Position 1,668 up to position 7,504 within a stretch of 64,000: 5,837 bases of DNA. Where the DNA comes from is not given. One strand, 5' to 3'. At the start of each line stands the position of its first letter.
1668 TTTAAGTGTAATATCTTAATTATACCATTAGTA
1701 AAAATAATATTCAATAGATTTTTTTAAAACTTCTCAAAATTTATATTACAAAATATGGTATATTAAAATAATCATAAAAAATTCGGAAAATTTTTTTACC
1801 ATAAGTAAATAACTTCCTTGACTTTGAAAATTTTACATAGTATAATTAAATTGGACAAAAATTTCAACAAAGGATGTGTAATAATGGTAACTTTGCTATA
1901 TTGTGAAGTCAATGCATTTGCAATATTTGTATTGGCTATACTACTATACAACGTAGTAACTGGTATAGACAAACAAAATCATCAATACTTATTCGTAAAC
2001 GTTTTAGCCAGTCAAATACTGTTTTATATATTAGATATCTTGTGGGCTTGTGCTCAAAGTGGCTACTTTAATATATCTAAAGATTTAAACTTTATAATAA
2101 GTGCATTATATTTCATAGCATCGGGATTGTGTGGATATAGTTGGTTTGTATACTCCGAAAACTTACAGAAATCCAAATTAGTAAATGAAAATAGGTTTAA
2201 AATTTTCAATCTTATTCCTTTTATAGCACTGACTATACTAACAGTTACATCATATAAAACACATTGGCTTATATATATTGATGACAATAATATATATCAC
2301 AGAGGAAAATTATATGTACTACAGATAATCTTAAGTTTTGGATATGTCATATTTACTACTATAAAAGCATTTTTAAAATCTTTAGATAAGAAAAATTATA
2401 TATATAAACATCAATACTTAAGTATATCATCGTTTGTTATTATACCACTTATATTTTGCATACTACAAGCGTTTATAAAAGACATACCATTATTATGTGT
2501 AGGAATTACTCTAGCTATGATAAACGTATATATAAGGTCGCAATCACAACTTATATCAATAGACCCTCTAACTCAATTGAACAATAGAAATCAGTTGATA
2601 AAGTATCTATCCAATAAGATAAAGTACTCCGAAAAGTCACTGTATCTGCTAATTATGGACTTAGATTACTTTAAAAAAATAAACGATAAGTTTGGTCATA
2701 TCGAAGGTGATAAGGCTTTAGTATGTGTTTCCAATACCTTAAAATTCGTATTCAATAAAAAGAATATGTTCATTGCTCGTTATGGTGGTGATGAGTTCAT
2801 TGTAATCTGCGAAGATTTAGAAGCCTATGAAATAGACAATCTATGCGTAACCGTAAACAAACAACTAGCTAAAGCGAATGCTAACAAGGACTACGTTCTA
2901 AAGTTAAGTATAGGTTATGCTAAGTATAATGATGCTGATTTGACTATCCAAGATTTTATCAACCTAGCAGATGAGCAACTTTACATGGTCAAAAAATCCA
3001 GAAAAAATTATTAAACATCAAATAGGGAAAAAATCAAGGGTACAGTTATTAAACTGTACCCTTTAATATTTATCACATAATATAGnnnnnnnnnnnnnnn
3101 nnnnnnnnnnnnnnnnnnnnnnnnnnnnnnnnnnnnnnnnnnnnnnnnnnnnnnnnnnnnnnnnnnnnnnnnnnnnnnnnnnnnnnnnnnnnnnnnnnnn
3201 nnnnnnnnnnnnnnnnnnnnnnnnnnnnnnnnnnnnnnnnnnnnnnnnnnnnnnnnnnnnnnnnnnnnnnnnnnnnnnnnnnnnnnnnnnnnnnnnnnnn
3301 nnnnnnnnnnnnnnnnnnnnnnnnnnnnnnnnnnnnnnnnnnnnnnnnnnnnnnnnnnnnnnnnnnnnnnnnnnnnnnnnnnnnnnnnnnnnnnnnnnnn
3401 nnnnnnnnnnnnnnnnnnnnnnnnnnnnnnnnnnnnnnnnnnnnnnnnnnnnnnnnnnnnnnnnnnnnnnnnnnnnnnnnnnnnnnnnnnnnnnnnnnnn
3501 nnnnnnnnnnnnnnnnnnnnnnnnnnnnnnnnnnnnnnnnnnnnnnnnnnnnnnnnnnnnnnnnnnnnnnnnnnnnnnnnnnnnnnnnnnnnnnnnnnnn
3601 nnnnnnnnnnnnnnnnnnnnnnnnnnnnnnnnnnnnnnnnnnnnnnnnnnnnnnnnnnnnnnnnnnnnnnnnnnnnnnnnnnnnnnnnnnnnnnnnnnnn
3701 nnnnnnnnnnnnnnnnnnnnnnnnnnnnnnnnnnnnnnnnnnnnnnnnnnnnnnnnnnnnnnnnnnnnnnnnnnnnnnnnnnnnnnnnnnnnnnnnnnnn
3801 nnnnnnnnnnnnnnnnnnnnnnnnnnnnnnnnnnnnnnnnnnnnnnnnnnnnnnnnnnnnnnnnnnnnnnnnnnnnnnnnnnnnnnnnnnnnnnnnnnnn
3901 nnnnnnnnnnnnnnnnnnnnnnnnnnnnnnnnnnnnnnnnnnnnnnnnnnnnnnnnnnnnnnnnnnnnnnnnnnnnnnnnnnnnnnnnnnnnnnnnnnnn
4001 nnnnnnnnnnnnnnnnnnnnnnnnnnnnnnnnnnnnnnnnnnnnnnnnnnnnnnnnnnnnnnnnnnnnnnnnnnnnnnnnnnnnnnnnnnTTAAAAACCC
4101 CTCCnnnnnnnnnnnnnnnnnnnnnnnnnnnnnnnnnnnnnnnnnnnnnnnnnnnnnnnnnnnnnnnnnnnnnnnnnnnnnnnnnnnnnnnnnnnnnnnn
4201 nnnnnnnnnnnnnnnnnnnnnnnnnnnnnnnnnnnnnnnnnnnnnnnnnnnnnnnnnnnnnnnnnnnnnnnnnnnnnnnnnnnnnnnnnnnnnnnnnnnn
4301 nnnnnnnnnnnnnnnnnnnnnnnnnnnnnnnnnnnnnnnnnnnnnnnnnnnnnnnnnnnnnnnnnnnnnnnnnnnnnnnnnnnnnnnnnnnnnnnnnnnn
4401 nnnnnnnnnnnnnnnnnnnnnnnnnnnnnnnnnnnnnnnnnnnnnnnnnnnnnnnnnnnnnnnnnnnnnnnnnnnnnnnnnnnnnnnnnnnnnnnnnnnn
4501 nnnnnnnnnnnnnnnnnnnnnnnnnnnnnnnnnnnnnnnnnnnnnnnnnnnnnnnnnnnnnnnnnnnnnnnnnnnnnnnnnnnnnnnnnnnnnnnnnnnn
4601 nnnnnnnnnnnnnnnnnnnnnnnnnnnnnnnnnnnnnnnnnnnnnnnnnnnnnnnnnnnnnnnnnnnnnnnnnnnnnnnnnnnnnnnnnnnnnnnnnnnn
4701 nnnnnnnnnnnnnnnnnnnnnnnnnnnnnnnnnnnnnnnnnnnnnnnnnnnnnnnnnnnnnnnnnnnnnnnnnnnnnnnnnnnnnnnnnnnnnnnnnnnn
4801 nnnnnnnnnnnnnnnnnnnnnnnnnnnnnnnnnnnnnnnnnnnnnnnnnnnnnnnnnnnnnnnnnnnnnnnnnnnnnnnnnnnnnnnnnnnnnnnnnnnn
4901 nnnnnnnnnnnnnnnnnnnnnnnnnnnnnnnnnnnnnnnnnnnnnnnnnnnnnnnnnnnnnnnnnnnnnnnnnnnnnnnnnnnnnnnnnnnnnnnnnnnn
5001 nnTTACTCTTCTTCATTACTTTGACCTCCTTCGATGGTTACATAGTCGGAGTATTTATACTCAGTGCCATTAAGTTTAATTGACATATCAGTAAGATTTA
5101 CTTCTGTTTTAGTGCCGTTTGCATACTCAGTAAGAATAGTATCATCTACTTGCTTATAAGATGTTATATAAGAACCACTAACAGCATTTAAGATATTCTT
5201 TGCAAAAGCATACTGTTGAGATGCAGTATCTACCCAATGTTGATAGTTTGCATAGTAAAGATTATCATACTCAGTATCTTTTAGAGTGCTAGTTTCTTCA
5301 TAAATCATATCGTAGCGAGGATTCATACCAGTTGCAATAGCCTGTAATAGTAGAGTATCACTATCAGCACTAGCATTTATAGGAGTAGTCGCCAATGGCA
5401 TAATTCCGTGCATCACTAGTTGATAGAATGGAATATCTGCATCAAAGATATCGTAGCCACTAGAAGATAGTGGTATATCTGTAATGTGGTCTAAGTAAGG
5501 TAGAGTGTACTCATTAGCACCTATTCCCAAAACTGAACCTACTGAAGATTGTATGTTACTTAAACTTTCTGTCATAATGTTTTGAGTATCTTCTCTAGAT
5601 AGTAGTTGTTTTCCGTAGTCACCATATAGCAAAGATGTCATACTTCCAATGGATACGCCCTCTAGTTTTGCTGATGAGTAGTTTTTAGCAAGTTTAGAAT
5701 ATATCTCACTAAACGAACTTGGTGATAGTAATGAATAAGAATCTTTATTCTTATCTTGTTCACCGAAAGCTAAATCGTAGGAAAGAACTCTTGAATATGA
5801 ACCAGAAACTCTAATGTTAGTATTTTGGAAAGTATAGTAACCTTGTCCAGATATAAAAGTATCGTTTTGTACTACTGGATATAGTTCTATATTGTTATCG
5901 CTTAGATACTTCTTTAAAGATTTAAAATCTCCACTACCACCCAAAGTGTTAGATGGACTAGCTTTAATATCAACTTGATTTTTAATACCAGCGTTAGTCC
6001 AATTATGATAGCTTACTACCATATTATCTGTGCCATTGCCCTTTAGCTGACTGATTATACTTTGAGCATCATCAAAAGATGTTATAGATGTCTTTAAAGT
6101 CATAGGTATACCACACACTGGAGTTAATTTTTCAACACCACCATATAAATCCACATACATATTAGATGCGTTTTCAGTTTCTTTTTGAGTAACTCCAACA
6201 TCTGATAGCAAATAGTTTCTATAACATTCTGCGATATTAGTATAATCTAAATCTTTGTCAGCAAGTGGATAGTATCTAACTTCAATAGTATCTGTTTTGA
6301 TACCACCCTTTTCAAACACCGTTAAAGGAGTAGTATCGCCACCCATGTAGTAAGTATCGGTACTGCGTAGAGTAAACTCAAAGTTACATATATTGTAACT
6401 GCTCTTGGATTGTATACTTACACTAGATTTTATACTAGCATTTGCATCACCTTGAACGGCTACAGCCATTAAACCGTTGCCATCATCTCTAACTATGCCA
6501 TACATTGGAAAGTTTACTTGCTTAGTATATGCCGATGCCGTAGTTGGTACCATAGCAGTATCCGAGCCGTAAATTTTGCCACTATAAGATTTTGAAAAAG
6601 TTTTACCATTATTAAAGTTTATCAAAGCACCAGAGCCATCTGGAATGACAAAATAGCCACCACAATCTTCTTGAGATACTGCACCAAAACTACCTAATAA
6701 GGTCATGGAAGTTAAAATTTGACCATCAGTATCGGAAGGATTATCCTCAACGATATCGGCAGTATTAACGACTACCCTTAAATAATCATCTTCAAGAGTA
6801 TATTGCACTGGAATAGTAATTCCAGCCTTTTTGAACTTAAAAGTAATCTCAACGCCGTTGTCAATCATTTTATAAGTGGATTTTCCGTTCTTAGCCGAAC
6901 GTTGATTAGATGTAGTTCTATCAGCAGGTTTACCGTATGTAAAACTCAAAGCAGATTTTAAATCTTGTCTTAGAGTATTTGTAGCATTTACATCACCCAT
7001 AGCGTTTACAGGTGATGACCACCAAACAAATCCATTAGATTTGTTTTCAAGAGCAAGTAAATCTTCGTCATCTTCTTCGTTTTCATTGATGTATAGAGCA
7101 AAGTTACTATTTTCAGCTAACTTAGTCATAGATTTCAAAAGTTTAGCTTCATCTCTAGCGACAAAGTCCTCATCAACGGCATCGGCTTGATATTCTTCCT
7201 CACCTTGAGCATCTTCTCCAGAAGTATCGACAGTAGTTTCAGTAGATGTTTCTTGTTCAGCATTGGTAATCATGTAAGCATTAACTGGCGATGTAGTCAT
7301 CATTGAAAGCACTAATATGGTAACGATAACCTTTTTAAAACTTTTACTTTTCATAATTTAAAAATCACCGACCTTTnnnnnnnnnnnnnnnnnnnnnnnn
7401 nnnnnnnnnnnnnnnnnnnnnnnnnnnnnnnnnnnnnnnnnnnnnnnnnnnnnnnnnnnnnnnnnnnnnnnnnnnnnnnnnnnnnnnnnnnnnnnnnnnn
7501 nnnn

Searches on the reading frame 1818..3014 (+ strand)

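Call 58: search_protein_families(library=pfam, proteins=[window:1818-3014:+], max_evalue=0.00001)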
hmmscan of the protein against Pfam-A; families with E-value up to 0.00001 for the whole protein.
window:1818-3014:+ (398 aa): 1 family
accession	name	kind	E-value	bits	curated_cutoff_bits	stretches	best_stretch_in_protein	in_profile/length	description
PF00990.26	GGDEF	-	1.4e-32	113.2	23.8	1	248-397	3-160/161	Diguanylate cyclase, GGDEF domain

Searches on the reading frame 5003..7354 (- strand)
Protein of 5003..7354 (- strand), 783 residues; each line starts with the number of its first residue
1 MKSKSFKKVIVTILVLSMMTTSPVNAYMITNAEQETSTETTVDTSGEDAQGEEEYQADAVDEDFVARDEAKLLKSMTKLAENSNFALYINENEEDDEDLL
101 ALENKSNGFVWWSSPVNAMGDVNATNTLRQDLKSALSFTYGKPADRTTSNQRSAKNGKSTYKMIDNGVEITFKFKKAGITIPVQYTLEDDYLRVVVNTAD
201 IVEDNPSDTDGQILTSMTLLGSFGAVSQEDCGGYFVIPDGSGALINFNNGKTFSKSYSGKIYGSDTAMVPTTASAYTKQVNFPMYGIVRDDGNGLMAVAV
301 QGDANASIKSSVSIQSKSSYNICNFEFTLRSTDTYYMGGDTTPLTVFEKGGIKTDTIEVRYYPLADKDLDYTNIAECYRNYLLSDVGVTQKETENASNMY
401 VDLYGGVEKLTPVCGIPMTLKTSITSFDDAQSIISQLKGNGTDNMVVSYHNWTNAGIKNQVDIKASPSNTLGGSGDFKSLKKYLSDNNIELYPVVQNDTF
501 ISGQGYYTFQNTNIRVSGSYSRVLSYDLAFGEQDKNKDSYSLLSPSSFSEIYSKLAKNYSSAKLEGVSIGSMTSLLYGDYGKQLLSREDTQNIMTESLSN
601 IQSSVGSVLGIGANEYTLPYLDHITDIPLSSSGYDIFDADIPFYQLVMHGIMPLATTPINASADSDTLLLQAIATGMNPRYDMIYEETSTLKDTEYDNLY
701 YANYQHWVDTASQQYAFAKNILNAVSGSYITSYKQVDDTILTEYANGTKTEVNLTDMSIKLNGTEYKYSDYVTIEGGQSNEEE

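Call 58: search_protein_families(library=pfam, proteins=[window:5003-7354:-], max_evalue=0.00001)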
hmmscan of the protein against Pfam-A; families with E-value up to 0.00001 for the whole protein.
window:5003-7354:- (783 aa): 1 family
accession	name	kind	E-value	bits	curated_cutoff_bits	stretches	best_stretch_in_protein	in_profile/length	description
PF18952.6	DUF5696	-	5.5e-161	537.6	25.6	1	160-771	3-612/612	Family of unknown function (DUF5696)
